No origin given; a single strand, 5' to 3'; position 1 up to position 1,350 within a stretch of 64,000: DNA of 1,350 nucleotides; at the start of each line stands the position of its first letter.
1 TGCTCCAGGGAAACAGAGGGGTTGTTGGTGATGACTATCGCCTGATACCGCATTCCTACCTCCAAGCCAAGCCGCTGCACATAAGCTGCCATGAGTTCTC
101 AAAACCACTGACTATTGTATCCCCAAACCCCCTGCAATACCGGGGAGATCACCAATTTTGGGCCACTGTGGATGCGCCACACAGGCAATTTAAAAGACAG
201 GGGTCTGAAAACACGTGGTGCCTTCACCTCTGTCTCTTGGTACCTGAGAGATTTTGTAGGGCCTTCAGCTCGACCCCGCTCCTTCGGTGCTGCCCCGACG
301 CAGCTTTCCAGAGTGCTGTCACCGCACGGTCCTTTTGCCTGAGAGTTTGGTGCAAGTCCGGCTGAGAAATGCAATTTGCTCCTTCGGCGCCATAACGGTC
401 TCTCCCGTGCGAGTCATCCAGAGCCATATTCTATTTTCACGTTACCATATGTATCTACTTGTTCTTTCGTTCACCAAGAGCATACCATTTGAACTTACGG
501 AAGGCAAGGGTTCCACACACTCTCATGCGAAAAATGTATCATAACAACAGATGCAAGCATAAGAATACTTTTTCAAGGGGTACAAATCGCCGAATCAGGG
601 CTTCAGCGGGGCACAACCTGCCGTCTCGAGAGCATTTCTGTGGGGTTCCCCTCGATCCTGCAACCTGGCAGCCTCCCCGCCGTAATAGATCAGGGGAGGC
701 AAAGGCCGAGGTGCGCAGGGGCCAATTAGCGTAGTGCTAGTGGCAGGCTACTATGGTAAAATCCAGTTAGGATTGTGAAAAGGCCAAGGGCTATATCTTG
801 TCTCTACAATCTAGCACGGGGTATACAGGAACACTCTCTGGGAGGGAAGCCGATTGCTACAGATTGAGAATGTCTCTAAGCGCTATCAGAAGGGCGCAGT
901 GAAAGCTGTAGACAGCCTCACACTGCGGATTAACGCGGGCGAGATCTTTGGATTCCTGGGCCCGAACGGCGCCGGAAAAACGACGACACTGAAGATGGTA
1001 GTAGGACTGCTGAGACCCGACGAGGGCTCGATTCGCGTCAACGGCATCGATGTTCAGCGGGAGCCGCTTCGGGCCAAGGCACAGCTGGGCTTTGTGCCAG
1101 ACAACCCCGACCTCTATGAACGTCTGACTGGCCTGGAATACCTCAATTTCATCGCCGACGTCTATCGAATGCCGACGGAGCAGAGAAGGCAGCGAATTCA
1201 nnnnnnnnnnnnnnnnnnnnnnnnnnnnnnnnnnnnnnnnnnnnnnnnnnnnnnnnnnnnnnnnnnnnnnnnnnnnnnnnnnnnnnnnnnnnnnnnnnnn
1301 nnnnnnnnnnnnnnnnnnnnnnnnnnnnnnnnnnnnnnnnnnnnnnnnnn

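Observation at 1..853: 850-nt ORF-free leader with tandem hairpin-containing repeat units upstream of an ABC-2 transporter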

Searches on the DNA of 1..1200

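Call 4: search_rna_families(source=window, start=1, end=1200, threshold=evalue, max_evalue=10, show_alignments=3)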
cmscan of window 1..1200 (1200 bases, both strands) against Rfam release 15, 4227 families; matches with E-value up to 10: 1.
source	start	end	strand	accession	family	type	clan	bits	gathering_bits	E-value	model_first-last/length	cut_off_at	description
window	226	421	-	RF03166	glycine-GGAnGA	Cis-reg; riboswitch;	CL00125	83.2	110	1.7e-17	1-177/177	no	glycine-GGAnGA riboswitch aptamer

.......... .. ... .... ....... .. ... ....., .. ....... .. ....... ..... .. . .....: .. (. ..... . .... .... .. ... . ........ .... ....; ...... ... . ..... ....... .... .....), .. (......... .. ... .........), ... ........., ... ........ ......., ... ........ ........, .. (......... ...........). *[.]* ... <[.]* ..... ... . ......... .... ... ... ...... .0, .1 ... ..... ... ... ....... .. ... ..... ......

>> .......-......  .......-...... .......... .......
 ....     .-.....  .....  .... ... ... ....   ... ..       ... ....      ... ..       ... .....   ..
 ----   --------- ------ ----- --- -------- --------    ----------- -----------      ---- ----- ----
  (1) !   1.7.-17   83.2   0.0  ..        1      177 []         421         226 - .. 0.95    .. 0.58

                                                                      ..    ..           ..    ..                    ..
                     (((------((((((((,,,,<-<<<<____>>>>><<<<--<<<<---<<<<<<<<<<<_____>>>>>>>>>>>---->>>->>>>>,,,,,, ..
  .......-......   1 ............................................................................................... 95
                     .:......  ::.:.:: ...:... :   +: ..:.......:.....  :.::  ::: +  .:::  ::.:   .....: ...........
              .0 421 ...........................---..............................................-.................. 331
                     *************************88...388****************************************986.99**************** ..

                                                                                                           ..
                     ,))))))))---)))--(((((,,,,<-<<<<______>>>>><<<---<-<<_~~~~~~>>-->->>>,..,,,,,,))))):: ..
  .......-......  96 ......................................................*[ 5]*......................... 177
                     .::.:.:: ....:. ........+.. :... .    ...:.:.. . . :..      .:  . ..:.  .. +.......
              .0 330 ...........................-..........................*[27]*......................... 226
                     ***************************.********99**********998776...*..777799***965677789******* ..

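Call 8: search_rna_families(source=window, start=322, end=430, threshold=evalue, max_evalue=10, show_alignments=2)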
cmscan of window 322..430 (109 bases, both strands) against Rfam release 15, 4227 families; matches with E-value up to 10: 2.
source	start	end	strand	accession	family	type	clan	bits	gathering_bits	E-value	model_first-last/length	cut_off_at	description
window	322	417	-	RF00504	Glycine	Cis-reg; riboswitch;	CL00125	58.8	32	2.3e-12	1-94/94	no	Glycine riboswitch aptamer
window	350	367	+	RF01310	sR7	Gene; snRNA; snoRNA; CD-box;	-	9.6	37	3.2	40-57/57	no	Small nucleolar RNA sR7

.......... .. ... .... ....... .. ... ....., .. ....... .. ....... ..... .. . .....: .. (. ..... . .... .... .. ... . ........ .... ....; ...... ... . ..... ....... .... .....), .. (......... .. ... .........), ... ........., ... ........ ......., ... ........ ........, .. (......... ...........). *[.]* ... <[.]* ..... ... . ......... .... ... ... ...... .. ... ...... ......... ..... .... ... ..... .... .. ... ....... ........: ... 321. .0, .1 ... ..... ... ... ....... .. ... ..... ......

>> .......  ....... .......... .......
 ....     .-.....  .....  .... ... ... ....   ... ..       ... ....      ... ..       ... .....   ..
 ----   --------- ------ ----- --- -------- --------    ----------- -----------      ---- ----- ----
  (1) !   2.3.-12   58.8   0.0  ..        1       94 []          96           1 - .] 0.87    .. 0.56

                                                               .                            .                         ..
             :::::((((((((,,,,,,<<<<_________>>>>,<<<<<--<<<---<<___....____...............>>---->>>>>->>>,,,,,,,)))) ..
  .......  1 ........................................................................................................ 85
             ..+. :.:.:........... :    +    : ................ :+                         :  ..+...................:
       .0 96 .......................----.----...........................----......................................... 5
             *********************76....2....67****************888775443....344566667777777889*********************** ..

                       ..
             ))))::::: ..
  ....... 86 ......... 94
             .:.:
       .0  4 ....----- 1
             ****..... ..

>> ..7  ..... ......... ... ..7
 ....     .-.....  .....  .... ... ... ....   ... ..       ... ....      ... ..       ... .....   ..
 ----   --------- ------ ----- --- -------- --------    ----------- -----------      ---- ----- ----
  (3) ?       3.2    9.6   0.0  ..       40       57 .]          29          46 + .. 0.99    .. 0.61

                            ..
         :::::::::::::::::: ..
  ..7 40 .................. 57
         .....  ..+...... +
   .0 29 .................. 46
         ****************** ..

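Call 9: search_rna_families(source=window, start=215, end=322, threshold=evalue, max_evalue=10, show_alignments=2)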
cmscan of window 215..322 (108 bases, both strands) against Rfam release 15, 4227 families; matches with E-value up to 10: 4.
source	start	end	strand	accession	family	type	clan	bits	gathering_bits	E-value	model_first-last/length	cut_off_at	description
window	220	321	-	RF00504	Glycine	Cis-reg; riboswitch;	CL00125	38.9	32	4.1e-07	1-94/94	no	Glycine riboswitch aptamer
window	224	304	-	RF03113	Poribacteria-1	Gene; sRNA;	-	17.2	74.2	0.36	1-107/107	no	Poribacteria-1 RNA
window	259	276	-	RF01834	fiv_FSE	Cis-reg; frameshift_element;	-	10.8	53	2.8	1-18/35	no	ribosomal frameshift site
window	260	310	+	RF01891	TUG1_3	Gene; lncRNA;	-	6.7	90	7.1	184-236/236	no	Taurine upregulated gene 1 conserved region 3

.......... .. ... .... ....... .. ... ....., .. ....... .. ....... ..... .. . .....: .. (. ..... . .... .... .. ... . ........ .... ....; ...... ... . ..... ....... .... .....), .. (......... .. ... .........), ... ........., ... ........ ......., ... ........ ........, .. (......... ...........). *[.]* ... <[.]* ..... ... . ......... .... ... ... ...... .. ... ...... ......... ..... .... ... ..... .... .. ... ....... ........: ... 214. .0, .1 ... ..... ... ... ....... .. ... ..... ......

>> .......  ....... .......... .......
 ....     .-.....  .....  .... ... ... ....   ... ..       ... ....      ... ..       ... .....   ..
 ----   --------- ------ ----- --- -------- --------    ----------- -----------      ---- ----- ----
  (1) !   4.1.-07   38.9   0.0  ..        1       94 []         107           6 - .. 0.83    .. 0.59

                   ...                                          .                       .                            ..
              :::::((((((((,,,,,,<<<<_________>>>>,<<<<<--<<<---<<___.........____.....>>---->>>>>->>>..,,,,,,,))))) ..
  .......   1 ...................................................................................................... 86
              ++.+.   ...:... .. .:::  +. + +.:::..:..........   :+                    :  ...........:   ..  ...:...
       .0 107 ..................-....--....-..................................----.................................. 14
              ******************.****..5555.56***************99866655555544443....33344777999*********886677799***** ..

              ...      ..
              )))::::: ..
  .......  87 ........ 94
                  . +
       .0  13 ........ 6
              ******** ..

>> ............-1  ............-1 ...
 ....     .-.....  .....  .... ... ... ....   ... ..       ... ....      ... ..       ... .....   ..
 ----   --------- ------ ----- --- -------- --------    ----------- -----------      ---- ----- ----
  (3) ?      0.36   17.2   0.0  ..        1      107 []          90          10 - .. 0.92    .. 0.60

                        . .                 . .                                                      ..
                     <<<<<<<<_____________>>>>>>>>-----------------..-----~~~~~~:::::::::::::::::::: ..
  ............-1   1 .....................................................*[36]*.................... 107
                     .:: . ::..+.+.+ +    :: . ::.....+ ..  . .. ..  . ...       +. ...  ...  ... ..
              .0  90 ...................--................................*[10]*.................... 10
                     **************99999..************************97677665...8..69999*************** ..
